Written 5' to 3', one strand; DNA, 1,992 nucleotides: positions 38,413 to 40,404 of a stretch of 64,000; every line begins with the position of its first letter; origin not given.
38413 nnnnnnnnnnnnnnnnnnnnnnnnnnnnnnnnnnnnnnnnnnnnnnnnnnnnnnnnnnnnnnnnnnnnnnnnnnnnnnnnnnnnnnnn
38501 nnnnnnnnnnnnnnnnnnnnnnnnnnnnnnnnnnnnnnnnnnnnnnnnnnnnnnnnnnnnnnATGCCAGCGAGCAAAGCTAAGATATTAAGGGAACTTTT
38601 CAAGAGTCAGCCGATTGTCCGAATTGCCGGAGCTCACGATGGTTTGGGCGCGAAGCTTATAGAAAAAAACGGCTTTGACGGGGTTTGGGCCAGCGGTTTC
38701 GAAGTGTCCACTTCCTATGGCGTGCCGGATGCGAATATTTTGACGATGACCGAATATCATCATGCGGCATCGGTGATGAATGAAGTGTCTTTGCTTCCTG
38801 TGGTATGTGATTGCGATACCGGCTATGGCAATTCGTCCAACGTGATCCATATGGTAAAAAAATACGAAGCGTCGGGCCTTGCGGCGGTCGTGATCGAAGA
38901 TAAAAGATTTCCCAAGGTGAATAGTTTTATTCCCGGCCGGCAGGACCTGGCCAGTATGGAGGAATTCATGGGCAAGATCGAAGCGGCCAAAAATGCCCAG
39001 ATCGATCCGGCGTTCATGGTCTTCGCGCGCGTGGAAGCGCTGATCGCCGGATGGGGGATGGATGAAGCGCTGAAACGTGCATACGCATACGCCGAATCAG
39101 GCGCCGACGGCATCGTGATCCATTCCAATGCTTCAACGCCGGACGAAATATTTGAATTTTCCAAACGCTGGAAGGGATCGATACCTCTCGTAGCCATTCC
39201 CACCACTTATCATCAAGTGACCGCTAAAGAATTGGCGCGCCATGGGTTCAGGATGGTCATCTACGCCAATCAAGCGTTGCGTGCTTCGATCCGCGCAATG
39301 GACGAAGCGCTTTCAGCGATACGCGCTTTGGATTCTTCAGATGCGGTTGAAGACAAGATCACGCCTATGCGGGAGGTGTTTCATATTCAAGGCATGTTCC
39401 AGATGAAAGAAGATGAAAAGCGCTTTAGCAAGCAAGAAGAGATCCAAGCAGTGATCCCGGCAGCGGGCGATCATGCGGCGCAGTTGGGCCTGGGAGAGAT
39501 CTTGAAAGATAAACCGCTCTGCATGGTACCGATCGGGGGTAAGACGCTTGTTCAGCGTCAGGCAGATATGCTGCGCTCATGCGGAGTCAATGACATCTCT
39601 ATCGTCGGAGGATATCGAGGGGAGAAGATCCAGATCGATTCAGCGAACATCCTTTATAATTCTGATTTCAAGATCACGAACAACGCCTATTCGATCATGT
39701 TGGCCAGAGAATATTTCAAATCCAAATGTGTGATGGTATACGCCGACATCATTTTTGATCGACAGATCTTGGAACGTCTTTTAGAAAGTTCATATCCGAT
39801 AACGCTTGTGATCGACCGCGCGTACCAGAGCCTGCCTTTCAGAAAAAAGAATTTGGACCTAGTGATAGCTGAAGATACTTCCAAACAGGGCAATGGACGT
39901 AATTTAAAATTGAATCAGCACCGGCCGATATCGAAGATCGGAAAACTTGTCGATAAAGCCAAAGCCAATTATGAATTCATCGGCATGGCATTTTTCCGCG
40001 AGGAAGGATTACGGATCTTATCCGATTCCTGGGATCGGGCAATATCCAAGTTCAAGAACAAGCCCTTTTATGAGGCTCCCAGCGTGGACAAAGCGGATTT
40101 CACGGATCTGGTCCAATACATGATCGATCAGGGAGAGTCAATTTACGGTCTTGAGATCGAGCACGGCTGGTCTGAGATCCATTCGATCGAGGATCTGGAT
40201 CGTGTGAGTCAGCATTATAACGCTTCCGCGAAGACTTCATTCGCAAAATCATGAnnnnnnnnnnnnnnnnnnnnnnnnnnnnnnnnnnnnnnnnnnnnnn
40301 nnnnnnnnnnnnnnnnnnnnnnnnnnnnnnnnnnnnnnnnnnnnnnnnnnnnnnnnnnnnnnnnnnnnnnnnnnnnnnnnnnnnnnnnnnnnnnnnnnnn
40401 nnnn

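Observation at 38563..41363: Phosphonate module: PepM fused to a C-terminal LicC-like nucleotidyltransferase, translationally coupled to phosphonopyruvate decarboxylase, with no adjacent aminotransferase or dehydrogenase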

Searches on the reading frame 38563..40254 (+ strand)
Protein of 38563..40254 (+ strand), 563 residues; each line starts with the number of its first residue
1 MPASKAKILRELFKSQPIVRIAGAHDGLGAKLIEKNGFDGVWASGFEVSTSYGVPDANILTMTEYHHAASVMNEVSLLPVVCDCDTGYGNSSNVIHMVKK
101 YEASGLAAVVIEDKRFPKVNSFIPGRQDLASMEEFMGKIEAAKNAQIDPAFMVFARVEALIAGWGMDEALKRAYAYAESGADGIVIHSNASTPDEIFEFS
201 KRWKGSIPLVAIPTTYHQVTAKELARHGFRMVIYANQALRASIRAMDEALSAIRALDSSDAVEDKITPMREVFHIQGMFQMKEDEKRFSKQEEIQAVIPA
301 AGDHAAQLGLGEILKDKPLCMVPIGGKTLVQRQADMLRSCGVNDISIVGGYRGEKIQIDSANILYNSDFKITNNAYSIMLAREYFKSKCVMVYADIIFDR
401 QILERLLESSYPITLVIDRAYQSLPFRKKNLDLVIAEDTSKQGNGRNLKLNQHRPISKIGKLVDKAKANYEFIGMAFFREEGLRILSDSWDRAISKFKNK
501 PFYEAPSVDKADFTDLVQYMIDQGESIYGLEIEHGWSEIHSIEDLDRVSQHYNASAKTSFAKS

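Call 3: search_protein_families(library=pfam, proteins=[window:38563-40254:+], max_evalue=0.01)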
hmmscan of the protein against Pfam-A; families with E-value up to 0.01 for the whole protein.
window:38563-40254:+ (563 aa): 3 families
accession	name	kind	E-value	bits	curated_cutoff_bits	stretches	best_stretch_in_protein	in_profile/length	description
PF13714.12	PEP_mutase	-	2.8e-54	184.7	31.5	1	9-253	1-239/240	Phosphoenolpyruvate phosphomutase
PF12804.13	NTP_transf_3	-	3.5e-08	34.2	27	1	315-410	14-111/160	MobA-like NTP transferase domain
PF00463.27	ICL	-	0.0064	15.5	26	0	76-115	148-187/526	Isocitrate lyase family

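Call 4: search_protein_families(library=ncbifam, proteins=[window:38563-40254:+], max_evalue=0.01)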
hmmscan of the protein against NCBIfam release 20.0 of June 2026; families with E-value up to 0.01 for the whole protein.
window:38563-40254:+ (563 aa): 14 families
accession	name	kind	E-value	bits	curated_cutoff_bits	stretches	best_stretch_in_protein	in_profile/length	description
TIGR02320.1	PEP_mutase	equivalog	2e-92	309.2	319.55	1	9-276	1-280/284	phosphoenolpyruvate mutase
TIGR02321.1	Pphn_pyruv_hyd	equivalog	4.4e-80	268.9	374.4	1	5-290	3-290/290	phosphonopyruvate hydrolase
TIGR02317.1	prpB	equivalog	5.2e-50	170.2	354.4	1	6-288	2-282/285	methylisocitrate lyase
NF008455.0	PRK11320.1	equivalog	1.1e-37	129.8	353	1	4-286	6-287/295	methylisocitrate lyase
TIGR02319.1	CPEP_Pphonmut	equivalog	1.3e-29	103.4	420.05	1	4-290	3-291/294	carboxyvinyl-carboxyphosphonate phosphorylmutase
TIGR03992.1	Arch_glmU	subfamily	4e-11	42.4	292.1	1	295-415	2-126/393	bifunctional sugar-1-phosphate nucleotidylyltransferase/acetyltransferase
NF041135.1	IPPtranDIPPsyn_Thcocales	equivalog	2e-07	30.4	580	1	309-419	9-122/419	bifunctional L-myo-inositol-1-phosphate cytidylyltransferase/CDP-L-myo-inositol myo-inositolphosphotransferase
NF041313.1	UDPGP_AglF_Halo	equivalog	1.6e-06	27.8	400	1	295-402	2-112/234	UTP--glucose-1-phosphate uridylyltransferase AglF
NF045665.1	NTPtran_DVU1551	equivalog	4.1e-05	22.8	315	1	317-370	18-73/359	DVU_1551 family NTP transferase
TIGR01208.1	rmlA_long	equivalog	4.1e-05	22.6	320.25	0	509-549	191-231/353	glucose-1-phosphate thymidylyltransferase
NF011645.0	PRK15063.1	equivalog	0.00024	20.1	562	0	75-145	145-215/430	isocitrate lyase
TIGR02623.1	G1P_cyt_trans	equivalog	0.00038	20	300.25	1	296-375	3-80/255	glucose-1-phosphate cytidylyltransferase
TIGR01346.1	isocit_lyase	equivalog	0.00041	18.9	275.9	1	77-115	150-188/527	isocitrate lyase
NF041173.1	Sug_nt_acttase_Thmprot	equivalog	0.00049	19.1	600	1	295-415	2-125/405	bifunctional sugar-1-phosphate nucleotidylyltransferase/acetyltransferase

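Call 11: find_encoding_contigs(protein=window:38563-40254:+, flank=10000, max_places=6)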
Protein window:38563-40254:+ (563 aa): 2 contigs read that carry it; 1 place shown.
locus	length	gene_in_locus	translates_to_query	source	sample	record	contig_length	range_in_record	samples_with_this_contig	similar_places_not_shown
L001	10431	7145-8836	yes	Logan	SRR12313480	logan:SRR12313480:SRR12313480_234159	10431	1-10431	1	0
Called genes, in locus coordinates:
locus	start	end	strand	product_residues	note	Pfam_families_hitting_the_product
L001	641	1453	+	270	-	PF03618:Kinase-PPPase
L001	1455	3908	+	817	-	PF00133:tRNA-synt_1, PF09334:tRNA-synt_1g, PF13603:tRNA-synt_1_2, PF00133:tRNA-synt_1, PF08264:Anticodon_1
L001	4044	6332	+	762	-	PF13567:DUF4131, PF03772:Competence, PF00753:Lactamase_B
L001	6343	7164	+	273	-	PF13650:Asp_protease_2, PF13975:gag-asp_proteas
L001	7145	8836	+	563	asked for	PF13714:PEP_mutase, PF12804:NTP_transf_3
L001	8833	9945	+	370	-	PF02776:TPP_enzyme_N (weak), PF02775:TPP_enzyme_C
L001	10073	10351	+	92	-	PF04026:SpoVG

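Call 12: find_homologous_proteins(query=window:38563-40251:+)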
Query window:38563-40251:+ (563 aa): 3324 proteins with E <= 0.001 among 8000 candidates; the best 120 are listed.
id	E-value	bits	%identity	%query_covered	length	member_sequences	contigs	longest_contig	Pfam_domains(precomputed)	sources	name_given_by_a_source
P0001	0.0e+0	1263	100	100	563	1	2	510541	PF13714.13,PF12804.14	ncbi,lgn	-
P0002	1.1e-270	917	71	99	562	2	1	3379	PF13714.13,PF12804.14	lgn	-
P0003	1.9e-268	909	71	99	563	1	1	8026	PF13714.13,PF12804.14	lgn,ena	-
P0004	1.4e-260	883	69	99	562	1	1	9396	PF13714.13,PF12804.14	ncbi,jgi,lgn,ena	-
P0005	8.7e-253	858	66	98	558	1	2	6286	PF13714.13,PF12804.14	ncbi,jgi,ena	-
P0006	5.1e-250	848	65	98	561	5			PF13714.13,PF12804.14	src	-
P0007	4.9e-248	842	66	98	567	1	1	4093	PF13714.13,PF12804.14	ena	-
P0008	1.1e-246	838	66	99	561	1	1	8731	PF13714.13,PF12804.14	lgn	-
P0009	2.0e-245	833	65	99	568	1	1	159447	PF13714.13,PF12804.14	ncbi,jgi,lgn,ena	-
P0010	7.9e-244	828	66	98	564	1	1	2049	PF13714.13,PF12804.14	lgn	-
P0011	2.5e-242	823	65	98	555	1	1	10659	PF13714.13,PF12804.14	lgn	-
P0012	9.9e-242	821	64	99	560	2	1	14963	PF13714.13,PF12804.14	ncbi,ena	-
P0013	2.7e-241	820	63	99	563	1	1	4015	PF13714.13,PF12804.14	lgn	-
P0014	3.8e-241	819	65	99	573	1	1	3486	PF13714.13,PF12804.14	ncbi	-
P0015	4.7e-240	816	64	99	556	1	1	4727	PF13714.13,PF12804.14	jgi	jgi:phosphoenolpyruvate phosphomutase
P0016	5.2e-238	809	63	99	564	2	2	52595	PF13714.13,PF12804.14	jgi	-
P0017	1.2e-236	804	64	98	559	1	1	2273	PF13714.13,PF12804.14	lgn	-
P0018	1.3e-236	804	63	99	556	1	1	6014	PF13714.13,PF12804.14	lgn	-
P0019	3.8e-236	803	62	99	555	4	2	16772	PF13714.13,PF12804.14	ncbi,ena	-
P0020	5.4e-236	802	62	97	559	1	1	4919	PF13714.13,PF12804.14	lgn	-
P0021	1.0e-235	801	64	99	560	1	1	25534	PF13714.13,PF12804.14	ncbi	-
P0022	3.3e-235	800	63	98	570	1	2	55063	PF13714.13,PF12804.14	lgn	-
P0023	3.8e-234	796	64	99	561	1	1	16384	PF13714.13,PF12804.14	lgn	-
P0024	2.0e-233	794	62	98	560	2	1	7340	PF13714.13,PF12804.14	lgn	-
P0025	3.5e-233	793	62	98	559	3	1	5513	PF13714.13,PF12804.14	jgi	jgi:phosphoenolpyruvate phosphomutase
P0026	9.6e-233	791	62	98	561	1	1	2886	PF13714.13,PF12804.14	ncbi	-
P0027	1.3e-232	791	62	98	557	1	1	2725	PF13714.13,PF12804.14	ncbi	-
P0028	8.9e-232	788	63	98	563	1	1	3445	PF13714.13,PF12804.14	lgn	-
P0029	1.4e-231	788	63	98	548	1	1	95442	PF13714.13,PF12804.14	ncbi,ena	-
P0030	5.4e-231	786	61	98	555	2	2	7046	PF13714.13,PF12804.14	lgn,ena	-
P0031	6.0e-231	786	63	98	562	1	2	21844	PF13714.13,PF12804.14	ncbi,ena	-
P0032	9.9e-231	785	61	99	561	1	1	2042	PF13714.13,PF12804.14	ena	-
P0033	2.7e-230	783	61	99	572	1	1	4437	PF13714.13,PF12804.14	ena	-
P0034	1.3e-229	781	62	99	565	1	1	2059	PF13714.13,PF12804.14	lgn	-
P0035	1.7e-229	781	63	99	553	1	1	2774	PF13714.13,PF12804.14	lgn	-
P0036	1.7e-229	781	62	96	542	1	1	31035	PF13714.13,PF12804.14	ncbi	ncbi:MAG: isocitrate lyase/phosphoenolpyruvate mutase family protein, partial [Candidatus Omnitropho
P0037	7.2e-229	779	62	99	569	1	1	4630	PF13714.13,PF12804.14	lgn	-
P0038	9.5e-229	778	61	98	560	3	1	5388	PF13714.13,PF12804.14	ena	-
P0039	2.1e-228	777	62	97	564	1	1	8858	PF13714.13,PF12804.14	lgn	-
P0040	2.3e-228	777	61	98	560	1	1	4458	PF13714.13,PF12804.14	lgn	-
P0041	1.2e-225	768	61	98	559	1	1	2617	PF13714.13,PF12804.14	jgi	jgi:phosphoenolpyruvate phosphomutase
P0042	1.4e-225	768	61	99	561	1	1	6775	PF13714.13,PF12804.14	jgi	-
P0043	5.6e-225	766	60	98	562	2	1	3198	PF13714.13,PF12804.14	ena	-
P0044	1.4e-224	765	60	98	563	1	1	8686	PF13714.13,PF12804.14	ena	-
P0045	2.1e-224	764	62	99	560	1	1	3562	PF13714.13,PF12804.14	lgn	-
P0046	8.9e-224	762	63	95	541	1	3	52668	PF13714.13,PF12804.14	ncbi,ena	-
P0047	1.1e-223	762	64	94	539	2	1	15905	PF13714.13,PF12804.14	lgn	-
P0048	4.3e-223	760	60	99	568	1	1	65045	PF13714.13,PF12804.14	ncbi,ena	-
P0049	1.2e-222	758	60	98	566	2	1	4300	PF13714.13,PF12804.14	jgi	-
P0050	3.5e-222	757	60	99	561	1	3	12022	PF13714.13,PF12804.14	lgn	-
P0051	4.9e-222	756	62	98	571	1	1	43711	PF13714.13,PF12804.14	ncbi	-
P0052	7.5e-222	756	60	98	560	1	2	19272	PF13714.13,PF12804.14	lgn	-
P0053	2.1e-221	754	60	99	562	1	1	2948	PF13714.13,PF12804.14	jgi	jgi:phosphoenolpyruvate phosphomutase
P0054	8.3e-221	752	61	98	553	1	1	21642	PF13714.13,PF00463.28,PF12804.14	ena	-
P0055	3.7e-220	750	61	98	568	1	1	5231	PF13714.13,PF12804.14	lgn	-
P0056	5.1e-220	749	59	99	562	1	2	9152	PF13714.13,PF12804.14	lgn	-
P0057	8.4e-220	749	59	98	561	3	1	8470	PF13714.13,PF12804.14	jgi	jgi:phosphoenolpyruvate phosphomutase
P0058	1.3e-219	748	60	99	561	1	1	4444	PF13714.13,PF12804.14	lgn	-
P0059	3.2e-219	747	62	99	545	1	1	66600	PF13714.13,PF12804.14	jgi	jgi:phosphoenolpyruvate phosphomutase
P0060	2.5e-218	744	60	95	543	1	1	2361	PF13714.13,PF12804.14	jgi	jgi:phosphoenolpyruvate phosphomutase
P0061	3.8e-218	743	60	99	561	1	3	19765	PF13714.13,PF12804.14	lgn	-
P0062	1.0e-217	742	61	98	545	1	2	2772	PF13714.13,PF12804.14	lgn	-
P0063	2.6e-217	741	58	98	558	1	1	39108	PF13714.13,PF12804.14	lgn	-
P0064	3.5e-217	740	58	99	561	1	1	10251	PF13714.13,PF12804.14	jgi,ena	-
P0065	4.5e-217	740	59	98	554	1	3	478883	PF13714.13,PF12804.14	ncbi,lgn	-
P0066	1.4e-216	738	58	98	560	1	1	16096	PF13714.13,PF12804.14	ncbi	-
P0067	1.9e-216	738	59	98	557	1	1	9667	PF13714.13,PF12804.14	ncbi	-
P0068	3.0e-216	737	59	99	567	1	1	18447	PF13714.13,PF12804.14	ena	-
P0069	9.8e-216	735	58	98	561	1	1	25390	PF13714.13,PF12804.14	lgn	-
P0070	1.1e-215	735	59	98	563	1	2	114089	PF13714.13,PF12804.14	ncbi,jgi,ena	-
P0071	5.1e-215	733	59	99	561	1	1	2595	PF13714.13,PF12804.14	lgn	-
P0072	7.4e-215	732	58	99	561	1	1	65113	PF13714.13,PF12804.14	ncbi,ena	-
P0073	8.4e-215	732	59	98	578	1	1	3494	PF13714.13,PF12804.14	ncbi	-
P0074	1.5e-214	731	59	99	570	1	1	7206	PF13714.13,PF12804.14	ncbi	-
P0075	1.4e-213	728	58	98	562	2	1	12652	PF13714.13,PF12804.14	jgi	-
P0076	1.5e-213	728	60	98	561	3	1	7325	PF13714.13,PF12804.14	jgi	-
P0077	1.8e-213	728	58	98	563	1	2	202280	PF13714.13,PF12804.14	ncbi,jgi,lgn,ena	-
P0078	1.9e-213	728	59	99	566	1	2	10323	PF13714.13,PF12804.14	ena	-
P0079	5.3e-213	726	59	97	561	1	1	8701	PF13714.13,PF12804.14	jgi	-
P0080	6.5e-213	726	59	98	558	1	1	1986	PF13714.13,PF12804.14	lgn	-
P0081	9.5e-213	725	57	99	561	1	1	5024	PF13714.13,PF12804.14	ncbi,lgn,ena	-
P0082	2.2e-212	724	58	98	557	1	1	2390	PF13714.13,PF12804.14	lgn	-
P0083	3.9e-212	723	58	99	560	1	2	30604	PF13714.13,PF12804.14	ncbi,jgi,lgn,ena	-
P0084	4.9e-212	723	57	99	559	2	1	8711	PF13714.13,PF12804.14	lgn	-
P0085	5.0e-212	723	58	98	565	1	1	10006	PF13714.13,PF12804.14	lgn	-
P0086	6.7e-212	723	58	98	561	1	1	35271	PF13714.13,PF12804.14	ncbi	-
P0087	1.3e-211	722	59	98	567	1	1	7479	PF13714.13,PF12804.14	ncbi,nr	ncbi:MAG: isocitrate lyase/phosphoenolpyruvate mutase family protein [Candidatus Omnitrophica bacter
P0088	1.4e-211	722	58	98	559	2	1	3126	PF13714.13,PF12804.14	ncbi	-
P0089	2.3e-211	721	58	98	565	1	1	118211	PF13714.13,PF12804.14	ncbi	-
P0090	1.1e-210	719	60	97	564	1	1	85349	PF13714.13,PF12804.14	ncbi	-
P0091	2.0e-210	718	58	98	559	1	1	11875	PF13714.13,PF12804.14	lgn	-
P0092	2.8e-210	717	60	96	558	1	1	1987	PF13714.13,PF12804.14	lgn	-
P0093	4.9e-210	717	57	99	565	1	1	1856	PF13714.13,PF12804.14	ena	-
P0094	1.2e-209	715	57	98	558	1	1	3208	PF13714.13,PF12804.14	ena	-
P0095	1.2e-209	715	58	95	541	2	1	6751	PF13714.13,PF12804.14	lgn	-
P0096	2.6e-208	711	62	88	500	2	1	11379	PF13714.13,PF12804.14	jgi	jgi:phosphoenolpyruvate phosphomutase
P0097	7.8e-208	709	57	98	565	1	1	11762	PF13714.13,PF12804.14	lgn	-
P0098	8.5e-208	709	57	98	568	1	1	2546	PF13714.13,PF12804.14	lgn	-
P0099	3.0e-207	707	57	99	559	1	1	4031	PF13714.13,PF12804.14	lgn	-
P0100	4.7e-207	707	58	98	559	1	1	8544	PF13714.13,PF12804.14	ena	-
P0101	6.5e-207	706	57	99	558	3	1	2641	PF13714.13,PF12804.14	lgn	-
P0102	7.1e-207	706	57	97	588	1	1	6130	PF13714.13,PF12804.14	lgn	-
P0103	7.9e-207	706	57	99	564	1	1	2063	PF13714.13,PF12804.14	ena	-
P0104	1.5e-206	705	56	98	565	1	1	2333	PF13714.13,PF00463.28,PF12804.14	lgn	-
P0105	6.7e-206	703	56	99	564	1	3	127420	PF13714.13,PF12804.14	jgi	-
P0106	7.0e-205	700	56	98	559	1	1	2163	PF13714.13,PF12804.14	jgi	-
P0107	3.5e-204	697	56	98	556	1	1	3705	PF13714.13,PF12804.14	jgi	jgi:phosphoenolpyruvate phosphomutase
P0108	5.3e-203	693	55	98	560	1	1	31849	PF13714.13,PF12804.14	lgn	-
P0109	8.4e-203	693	57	98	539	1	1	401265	PF13714.13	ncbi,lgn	-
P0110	8.6e-203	693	56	98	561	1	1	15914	PF13714.13,PF12804.14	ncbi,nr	ncbi:MAG: isocitrate lyase/phosphoenolpyruvate mutase family protein [Candidatus Omnitrophota bacter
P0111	1.4e-202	692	57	98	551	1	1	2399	PF13714.13,PF12804.14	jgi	jgi:phosphoenolpyruvate phosphomutase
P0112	2.1e-202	691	58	98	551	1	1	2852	PF13714.13,PF12804.14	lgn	-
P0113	2.7e-202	691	56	98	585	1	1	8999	PF13714.13,PF12804.14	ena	-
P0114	2.9e-202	691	57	98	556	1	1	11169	PF13714.13,PF12804.14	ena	-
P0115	6.9e-202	690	57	96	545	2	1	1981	PF13714.13,PF12804.14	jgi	jgi:phosphoenolpyruvate phosphomutase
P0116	1.7e-201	688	56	98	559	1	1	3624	PF13714.13,PF12804.14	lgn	-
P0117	2.4e-201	688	55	98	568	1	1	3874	PF13714.13,PF12804.14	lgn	-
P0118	7.6e-201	686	58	94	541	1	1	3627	PF13714.13,PF12804.14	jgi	jgi:phosphoenolpyruvate phosphomutase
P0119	7.1e-200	683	54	98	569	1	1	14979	PF13714.13,PF12804.14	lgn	-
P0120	8.4e-200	683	60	87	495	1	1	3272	PF13714.13,PF12804.14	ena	-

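Call 13: search_solved_structures(query=window:38563-40251:+, max_evalue=0.01, show_alignments=0)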
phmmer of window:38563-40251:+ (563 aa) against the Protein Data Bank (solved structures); distinct sequences matched with E-value up to 0.01: 24.
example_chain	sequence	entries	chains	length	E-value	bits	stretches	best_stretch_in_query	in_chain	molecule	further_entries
5unc_A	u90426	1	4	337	1.1e-104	354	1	5-297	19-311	PHOSPHOENOLPYRUVATE PHOSPHOMUTASE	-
2dua_A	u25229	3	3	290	1.1e-72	248.3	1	6-289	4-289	Phosphonopyruvate hydrolase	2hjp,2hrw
1m1b_A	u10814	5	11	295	1e-68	235.3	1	5-287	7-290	PHOSPHOENOLPYRUVATE PHOSPHOMUTASE | PROTEIN (PHOSPHOENOLPYRUVATE MUTASE)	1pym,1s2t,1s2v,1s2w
1s2u_A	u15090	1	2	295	1.3e-67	231.6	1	5-287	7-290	Phosphoenolpyruvate phosphomutase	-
4iqd_A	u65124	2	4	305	1.5e-33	119.2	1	8-264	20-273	Carboxyvinyl-carboxyphosphonate phosphorylmutase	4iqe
3b8i_A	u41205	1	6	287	1.5e-27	99.4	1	9-265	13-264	PA4872 oxaloacetate decarboxylase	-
1zlp_A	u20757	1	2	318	2.6e-27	98.6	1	9-289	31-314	petal death protein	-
3eoo_A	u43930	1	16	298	1e-25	93.4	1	10-258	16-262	Methylisocitrate lyase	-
1xg3_A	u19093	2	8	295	8e-25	90.4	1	12-284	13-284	Probable methylisocitrate lyase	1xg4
1o5q_A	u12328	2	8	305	1.5e-24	89.6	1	12-283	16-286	Probable methylisocitrate lyase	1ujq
1mum_A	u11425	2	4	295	2.8e-24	88.7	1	12-284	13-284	2-methylisocitrate lyase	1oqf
9hra_A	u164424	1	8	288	1.5e-23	86.2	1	4-245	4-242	2-methylisocitrate lyase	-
9hgk_A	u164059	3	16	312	1.9e-23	85.9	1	4-246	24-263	2-methylisocitrate lyase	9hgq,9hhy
9hgo_A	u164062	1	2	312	4.9e-23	84.5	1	4-246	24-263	2-methylisocitrate lyase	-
9hhs_A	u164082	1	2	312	6.6e-23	84.1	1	4-246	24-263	2-methylisocitrate lyase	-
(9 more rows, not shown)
